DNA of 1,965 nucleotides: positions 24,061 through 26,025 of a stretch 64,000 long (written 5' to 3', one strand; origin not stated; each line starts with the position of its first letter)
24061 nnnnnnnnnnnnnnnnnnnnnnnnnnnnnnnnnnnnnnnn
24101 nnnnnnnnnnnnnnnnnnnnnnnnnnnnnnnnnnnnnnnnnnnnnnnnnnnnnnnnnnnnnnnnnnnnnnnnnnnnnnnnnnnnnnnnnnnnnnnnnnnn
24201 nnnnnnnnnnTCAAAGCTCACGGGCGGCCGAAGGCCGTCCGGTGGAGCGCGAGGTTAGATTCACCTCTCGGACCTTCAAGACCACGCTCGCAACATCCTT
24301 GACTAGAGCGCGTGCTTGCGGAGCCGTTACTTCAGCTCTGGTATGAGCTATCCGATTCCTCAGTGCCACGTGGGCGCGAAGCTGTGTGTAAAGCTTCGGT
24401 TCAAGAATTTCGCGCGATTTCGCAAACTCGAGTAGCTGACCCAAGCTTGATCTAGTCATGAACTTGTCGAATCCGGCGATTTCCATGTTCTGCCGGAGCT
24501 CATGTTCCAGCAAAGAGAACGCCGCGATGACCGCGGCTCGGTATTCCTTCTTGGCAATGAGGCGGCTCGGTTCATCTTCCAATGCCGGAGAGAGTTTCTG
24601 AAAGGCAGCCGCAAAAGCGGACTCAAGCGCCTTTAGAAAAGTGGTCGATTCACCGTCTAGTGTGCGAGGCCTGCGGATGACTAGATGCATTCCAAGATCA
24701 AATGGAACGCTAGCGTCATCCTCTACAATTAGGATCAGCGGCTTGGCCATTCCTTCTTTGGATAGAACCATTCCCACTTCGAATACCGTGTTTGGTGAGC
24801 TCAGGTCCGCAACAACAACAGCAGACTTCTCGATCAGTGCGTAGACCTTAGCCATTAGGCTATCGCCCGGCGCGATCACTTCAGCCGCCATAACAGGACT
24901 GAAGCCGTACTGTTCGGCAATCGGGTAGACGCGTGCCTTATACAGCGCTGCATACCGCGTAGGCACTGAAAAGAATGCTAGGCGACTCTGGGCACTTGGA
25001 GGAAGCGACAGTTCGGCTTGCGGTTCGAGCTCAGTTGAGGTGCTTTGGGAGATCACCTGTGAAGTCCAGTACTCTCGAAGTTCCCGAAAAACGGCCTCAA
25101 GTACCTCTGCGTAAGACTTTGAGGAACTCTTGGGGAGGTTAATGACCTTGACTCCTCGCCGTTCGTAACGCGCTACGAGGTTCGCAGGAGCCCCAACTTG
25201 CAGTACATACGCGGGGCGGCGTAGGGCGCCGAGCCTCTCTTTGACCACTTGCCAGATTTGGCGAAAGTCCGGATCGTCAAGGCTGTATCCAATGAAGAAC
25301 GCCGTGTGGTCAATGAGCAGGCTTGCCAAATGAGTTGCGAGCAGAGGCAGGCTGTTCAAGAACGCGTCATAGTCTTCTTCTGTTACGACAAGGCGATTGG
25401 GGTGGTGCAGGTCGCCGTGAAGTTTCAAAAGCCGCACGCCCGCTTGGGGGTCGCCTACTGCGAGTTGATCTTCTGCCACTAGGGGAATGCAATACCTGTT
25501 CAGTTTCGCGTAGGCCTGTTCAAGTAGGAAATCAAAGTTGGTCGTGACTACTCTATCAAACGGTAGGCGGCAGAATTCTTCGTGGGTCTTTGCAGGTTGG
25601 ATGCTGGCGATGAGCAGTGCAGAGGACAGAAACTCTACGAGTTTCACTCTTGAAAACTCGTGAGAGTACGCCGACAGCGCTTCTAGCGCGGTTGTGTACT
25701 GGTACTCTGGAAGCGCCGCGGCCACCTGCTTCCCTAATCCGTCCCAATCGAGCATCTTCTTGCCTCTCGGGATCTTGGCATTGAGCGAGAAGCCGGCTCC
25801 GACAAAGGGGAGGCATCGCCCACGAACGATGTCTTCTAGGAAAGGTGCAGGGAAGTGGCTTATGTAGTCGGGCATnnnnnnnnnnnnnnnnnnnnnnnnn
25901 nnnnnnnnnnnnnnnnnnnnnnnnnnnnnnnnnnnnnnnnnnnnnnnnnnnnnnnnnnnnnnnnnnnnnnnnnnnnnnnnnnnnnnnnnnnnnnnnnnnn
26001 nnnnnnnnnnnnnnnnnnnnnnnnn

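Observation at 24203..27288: Integrase-less integron cassette array (CALIN) inserted in the kfr-traM gap of an IncP-1-like backbone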

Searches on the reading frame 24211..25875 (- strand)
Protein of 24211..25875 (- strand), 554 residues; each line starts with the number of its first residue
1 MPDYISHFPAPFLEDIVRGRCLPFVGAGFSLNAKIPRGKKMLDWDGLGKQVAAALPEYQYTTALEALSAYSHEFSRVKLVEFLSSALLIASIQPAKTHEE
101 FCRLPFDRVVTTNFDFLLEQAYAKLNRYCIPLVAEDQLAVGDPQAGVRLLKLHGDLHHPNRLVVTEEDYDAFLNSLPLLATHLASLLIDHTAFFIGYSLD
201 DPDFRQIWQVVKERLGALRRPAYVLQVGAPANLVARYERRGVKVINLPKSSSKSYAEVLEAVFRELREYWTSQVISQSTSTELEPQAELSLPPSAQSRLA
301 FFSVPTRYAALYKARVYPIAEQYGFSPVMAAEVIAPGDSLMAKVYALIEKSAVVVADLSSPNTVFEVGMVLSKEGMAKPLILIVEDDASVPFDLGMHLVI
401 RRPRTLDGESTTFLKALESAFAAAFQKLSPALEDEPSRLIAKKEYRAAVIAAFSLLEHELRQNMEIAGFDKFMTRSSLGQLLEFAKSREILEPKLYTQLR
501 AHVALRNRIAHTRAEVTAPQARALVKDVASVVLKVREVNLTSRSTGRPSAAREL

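Call 6: search_protein_families(library=pfam, proteins=[window:24211-25875:-], max_evalue=0.01)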
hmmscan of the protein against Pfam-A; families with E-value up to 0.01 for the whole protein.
window:24211-25875:- (554 aa): 1 family
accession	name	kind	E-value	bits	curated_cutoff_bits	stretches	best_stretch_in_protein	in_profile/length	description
PF13289.12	SIR2_2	-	7.1e-26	91.4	24.5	1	108-239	2-135/141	SIR2-like domain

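Call 7: search_protein_families(library=padloc, proteins=[window:24211-25875:-], max_evalue=0.01)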
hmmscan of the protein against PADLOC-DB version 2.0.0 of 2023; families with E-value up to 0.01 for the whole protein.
window:24211-25875:- (554 aa): 14 families
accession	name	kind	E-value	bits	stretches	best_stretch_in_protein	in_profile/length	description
PDLC00407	ThsA1|ThsA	-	2.5e-30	103.6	1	6-225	7-222/478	STALD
PDLC02184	Dsr2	-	2.4e-23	80.2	1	22-218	26-228/1222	-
PDLC04968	PDC-S25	-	2.4e-22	77.7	1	106-211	140-241/517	-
PDLC00409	ThsA1|ThsA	-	1.1e-20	72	1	14-213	16-211/242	STALD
PDLC04967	PDC-S25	-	3.7e-14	50.6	1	109-209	149-249/528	-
PDLC03856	LmuA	-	4.9e-13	47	1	18-273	14-276/433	-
PDLC04167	Dsr1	-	2.7e-06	23.4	1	108-210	122-223/1248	-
PDLC05060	PDC-S65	-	9.7e-06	22.7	1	108-175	49-117/503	-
PDLC02183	Dsr1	-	1.3e-05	21.1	1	13-245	15-269/1275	-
PDLC05061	PDC-S65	-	0.00019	18.9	1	109-167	142-202/592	-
PDLC02420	Aga_SIR2-PNTD1-PNTD2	-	0.00063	16.1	1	106-201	132-225/1010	Class I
PDLC02384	pAgo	-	0.00097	15.4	1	107-201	137-229/1030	-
PDLC00412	ThsA1|ThsA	-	0.0012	16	1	174-225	5-56/314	STALD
PDLC02419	Aga_SIR2-PNTD1-PNTD2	-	0.0035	14.1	0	107-156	121-174/558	Class I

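Call 13: search_protein_families(library=ncbifam, proteins=[window:24211-25875:-], max_evalue=0.01)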
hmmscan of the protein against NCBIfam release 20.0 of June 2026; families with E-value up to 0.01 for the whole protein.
window:24211-25875:- (554 aa): 2 families
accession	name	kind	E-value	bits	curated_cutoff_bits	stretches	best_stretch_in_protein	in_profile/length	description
NF041819.1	Dsr2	equivalog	4.3e-22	78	1400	1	24-221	23-226/1215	anti-phage defense-associated sirtuin Dsr2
NF041818.1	Dsr1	equivalog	9e-08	30.3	1400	1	17-206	19-225/1263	anti-phage defense-associated sirtuin Dsr1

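Call 18: find_encoding_contigs(protein=window:24211-25875:-, flank=10000, max_places=10)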
Protein window:24211-25875:- (554 aa): no gene with exactly this product is on record in the collection.

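Call 19: find_homologous_proteins(query=window:24211-25875:-)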
Query window:24211-25875:- (554 aa): 1504 proteins with E <= 0.001 among 8000 candidates; the best 120 are listed.
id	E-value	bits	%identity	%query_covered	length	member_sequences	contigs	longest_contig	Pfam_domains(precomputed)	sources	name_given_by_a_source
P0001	0.0e+0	1139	94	100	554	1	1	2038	PF13289.13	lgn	-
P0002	0.0e+0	1126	92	100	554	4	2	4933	PF13289.13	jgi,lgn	jgi:hypothetical protein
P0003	0.0e+0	1118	92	99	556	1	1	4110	PF13289.13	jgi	jgi:hypothetical protein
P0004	0.0e+0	1111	100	93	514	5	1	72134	PF13289.13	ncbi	ncbi:MAG: SIR2 family protein [Telluria sp.]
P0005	0.0e+0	1103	92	98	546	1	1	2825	PF13289.13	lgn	-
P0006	0.0e+0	1101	90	100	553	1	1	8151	PF13289.13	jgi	jgi:SIR2-like protein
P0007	0.0e+0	1068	87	99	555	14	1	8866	PF13289.13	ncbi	-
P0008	0.0e+0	1065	96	93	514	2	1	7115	PF13289.13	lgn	-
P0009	0.0e+0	1052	88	97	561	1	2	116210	PF13289.13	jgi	jgi:hypothetical protein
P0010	0.0e+0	1049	85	99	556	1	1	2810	PF13289.13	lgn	-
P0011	0.0e+0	1025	83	100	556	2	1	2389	PF13289.13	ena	-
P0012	0.0e+0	1024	84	98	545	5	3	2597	PF13289.13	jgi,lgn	jgi:NAD-dependent SIR2 family protein deacetylase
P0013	0.0e+0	1021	82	100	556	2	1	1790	PF13289.13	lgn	-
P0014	1.3e-296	1003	83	97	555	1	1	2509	PF13289.13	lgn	-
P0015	2.4e-296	1002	82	99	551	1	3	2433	PF13289.13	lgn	-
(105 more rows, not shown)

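Call 21: find_encoding_contigs(protein=P0009, flank=8000, max_places=3)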
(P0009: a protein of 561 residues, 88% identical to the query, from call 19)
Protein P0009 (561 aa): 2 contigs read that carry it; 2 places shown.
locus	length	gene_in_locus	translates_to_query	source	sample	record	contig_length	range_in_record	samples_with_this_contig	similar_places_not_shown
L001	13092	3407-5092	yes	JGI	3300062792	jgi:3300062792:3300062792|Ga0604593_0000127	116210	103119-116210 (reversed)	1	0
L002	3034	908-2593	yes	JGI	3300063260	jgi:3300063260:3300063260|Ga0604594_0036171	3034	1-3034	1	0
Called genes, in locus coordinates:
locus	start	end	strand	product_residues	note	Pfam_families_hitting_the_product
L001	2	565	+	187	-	?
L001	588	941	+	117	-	PF07238:PilZ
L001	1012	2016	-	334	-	PF21338:Top1B_N_bact, PF01028:Topoisom_I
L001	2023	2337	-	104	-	-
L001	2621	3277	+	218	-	-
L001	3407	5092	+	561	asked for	PF13289:SIR2_2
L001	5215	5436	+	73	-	-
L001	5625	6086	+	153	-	-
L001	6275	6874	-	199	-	-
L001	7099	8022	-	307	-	PF00126:HTH_1, PF03466:LysR_substrate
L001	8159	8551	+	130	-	PF01042:Ribonuc_L-PSP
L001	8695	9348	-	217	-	PF00857:Isochorismatase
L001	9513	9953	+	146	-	PF00126:HTH_1, PF03466:LysR_substrate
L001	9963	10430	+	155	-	PF03466:LysR_substrate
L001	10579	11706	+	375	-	PF01551:Peptidase_M23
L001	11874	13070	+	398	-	PF00144:Beta-lactamase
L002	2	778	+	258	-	?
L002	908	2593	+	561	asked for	PF13289:SIR2_2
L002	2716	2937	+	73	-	-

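Call 22: find_encoding_contigs(protein=P0007, flank=8000, max_places=3)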
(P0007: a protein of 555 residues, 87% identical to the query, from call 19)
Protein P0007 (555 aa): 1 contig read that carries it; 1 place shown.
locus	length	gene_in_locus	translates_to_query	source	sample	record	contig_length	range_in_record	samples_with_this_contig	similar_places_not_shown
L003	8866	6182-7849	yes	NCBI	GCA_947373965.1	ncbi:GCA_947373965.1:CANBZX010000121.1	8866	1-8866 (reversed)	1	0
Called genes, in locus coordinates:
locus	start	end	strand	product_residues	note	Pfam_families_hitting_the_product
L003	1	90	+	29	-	?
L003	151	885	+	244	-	PF01227:GTP_cyclohydroI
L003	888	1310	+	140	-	PF04940:BLUF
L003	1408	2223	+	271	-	PF04250:DUF429 (weak)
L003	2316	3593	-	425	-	PF00817:IMS, PF11799:IMS_C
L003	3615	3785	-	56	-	PF13495:Phage_int_SAM_4 (weak)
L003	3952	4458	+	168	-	PF20385:DUF6680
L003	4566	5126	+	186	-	-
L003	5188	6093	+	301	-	-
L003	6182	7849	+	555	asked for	PF13289:SIR2_2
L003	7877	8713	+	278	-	-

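Call 74: find_encoding_contigs(protein=P0006, flank=7000, max_places=2)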
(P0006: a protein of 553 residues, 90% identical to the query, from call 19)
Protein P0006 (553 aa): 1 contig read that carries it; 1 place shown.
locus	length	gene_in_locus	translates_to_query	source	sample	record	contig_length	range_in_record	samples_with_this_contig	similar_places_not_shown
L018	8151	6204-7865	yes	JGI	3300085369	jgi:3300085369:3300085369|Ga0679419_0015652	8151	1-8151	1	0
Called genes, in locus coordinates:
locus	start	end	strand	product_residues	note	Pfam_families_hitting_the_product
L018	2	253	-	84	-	?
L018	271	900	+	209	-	PF13643:DUF4145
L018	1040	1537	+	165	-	-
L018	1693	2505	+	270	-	PF09509:Hypoth_Ymh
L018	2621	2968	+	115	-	PF24393:Pepco (weak)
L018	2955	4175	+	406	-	-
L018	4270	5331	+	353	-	PF04326:SLFN_AlbA_2 (weak)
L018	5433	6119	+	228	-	-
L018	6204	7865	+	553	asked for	PF13289:SIR2_2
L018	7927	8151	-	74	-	?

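Call 78: search_solved_structures(query=window:24211-25875:-, max_evalue=1)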
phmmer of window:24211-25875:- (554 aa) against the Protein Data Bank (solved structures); distinct sequences matched with E-value up to 1: 15.
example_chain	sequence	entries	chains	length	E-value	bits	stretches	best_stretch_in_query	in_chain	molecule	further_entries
6lhx_A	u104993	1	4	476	3.5e-13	52.5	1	7-223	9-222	ThsA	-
7uxt_B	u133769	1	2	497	2e-12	50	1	23-207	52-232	USG protein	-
8bto_A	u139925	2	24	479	4.6e-12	48.8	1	7-223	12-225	NAD(+) hydrolase ThsA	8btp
8wkt_A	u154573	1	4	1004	5e-12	48.7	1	96-266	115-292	SIR2-like domain-containing protein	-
8k98_C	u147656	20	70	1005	5e-12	48.7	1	96-266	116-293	a protein | SIR2-like domain-containing protein | SIR2 family protein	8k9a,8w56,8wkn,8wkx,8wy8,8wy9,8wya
9v0g_E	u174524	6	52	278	5.8e-12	48.5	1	10-212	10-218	NAD-dependent protein deacetylase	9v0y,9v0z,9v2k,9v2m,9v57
8zsf_D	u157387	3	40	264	2.6e-11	46.4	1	12-209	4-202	Sir2 family NAD-dependent protein deacetylase | KomC, SIR2 domain protein, NADase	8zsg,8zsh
8wks_A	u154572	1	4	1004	1.2e-10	44.1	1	96-266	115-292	SIR2-like domain-containing protein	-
8wyb_A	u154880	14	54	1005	1.2e-10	44.1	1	96-266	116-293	SIR2-like domain-containing protein | DSR2 H171A | DSR2(H171A)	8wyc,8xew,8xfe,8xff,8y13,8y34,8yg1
8wc0_A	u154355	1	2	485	2.2e-10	43.3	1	8-207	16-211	NAD(+) hydrolase ThsA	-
9xvc_H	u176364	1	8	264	2.5e-10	43.1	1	12-209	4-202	KomC(H146N), a SIR2-domain NADase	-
8zsi_E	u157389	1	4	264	6.4e-10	41.8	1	12-209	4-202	Sir2 family NAD-dependent protein deacetylase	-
8wfn_A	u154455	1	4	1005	1.6e-09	40.5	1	96-266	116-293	SIR2-like domain-containing protein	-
9v12_i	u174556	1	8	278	1.8e-09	40.3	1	10-212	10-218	NAD-dependent protein deacetylase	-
6tnm_A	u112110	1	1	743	0.64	12.1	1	193-264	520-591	Fatty acid oxidation complex subunit alpha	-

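Call 93: predict_structure(alignment_id=A2)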
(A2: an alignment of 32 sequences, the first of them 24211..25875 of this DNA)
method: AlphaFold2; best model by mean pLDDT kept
length: 554 residues; sequences in the alignment: 32
mean_pLDDT: 78.0   pTM: 0.51
mean pLDDT of the five models: 78.0, 71.8, 71.1, 67.8, 63.8
residues with pLDDT >= 90: 75; 70-90: 363; 50-70: 81; < 50: 35
segments of 3 or more residues with pLDDT < 50: 277-296, 546-554
pLDDT, mean of each block of 10 residues (from residue 1): 86 89 84 88 85 91 87 89 88 91 88 77 82 69 64 76 78 79 82 76 68 71 90 87 89 89 93 60 35 54 82 83 78 60 74 85 80 65 78 68 67 84 71 71 83 86 75 66 86 87 84 80 90 83 55 36
secondary structure, 60 per line:
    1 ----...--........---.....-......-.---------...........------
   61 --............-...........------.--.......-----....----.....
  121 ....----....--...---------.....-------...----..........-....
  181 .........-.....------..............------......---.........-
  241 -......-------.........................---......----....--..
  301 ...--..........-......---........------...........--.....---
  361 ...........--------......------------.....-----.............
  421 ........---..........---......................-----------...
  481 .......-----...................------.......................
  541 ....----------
elements in order: H10-17 E21-25 H27-32 H44-54 H63-74 H76-86 H96-102 E108-111 H116-124 E129-132 E147-151 H166-175 H177-189 E191-195 H202-215 E222-227 H231-239 E242-247 H255-279 H283-288 H293-296 E299-303 H306-315 H317-322 E326-329 H330-333 H340-350 E353-357 H361-371 E380-385 E398-402 H408-428 H432-441 H445-466 H478-487 H493-511 H518-544

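Call 95: fold_search(model_id=the predicted structure, library=pdb)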
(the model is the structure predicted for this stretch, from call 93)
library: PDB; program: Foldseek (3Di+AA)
matches with E <= 10: 1015; with E <= 0.001: 101
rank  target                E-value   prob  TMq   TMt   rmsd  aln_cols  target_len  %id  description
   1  8btp_A                2.1e-12  1.00  0.34  0.39  11.2       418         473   16  Helical structure of BcThsA in complex with 1''-3'gc(etheno)ADPR (released 2024-02-21)
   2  8wc0_B                2.7e-12  1.00  0.40  0.46   9.3       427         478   16  Crystal structure of EcThsA (released 2024-09-18)
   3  8wyb_C                3.3e-12  1.00  0.41  0.25  20.9       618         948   16  Cryo-EM structure of DSR2 (H171A)-tube-NAD+ complex (released 2024-04-10)
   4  8wc0_A                5.3e-12  1.00  0.39  0.45   9.3       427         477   15  Crystal structure of EcThsA (released 2024-09-18)
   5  8bto_A                7.5e-12  1.00  0.38  0.44  17.5       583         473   15  Helical structure of BcThsA in complex with 1''-3'gcADPR (released 2024-02-21)
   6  8wyd_B                1.0e-11  1.00  0.41  0.26  20.4       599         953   14  Cryo-EM structure of DSR2-DSAD1 complex (released 2024-04-10)
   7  8wye_A                1.3e-11  1.00  0.40  0.25  19.8       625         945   16  Cryo-EM structure of DSR2-DSAD1 (partial) complex (released 2024-04-10)
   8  8wyc_D                1.7e-11  1.00  0.40  0.77   3.5       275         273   23  Cryo-EM structure of DSR2 (H171A)-tube-NAD+ (partial) complex (released 2024-04-10)
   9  7uxt_B                2.0e-11  1.00  0.39  0.45  12.0       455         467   16  Crystal structure of ligand-free SeThsA (released 2022-09-07)
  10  8wy8_A                2.5e-11  1.00  0.40  0.25  21.2       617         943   15  Cryo-EM structure of DSR2 apo complex (released 2024-04-10)
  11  6lhx_A                2.6e-11  1.00  0.36  0.43  17.1       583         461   14  Crystal structure of ThsA (released 2020-06-24)
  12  8ykf_B                2.8e-11  1.00  0.40  0.24   6.9       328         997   20  The DSR2-DSAD1 complex with DSAD1 on the opposite sides (released 2024-08-14)
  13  8wya_E                3.5e-11  1.00  0.41  0.26  18.6       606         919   16  Cryo-EM structure of DSR2-tube complex (released 2024-04-10)
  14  8k9a_C                4.5e-11  1.00  0.41  0.25  20.4       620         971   15  Cryo-EM structure of DSR2-DSAD1 state 2 (released 2024-05-01)
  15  8wyc_C                4.8e-11  1.00  0.40  0.78   3.3       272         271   22  Cryo-EM structure of DSR2 (H171A)-tube-NAD+ (partial) complex (released 2024-04-10)
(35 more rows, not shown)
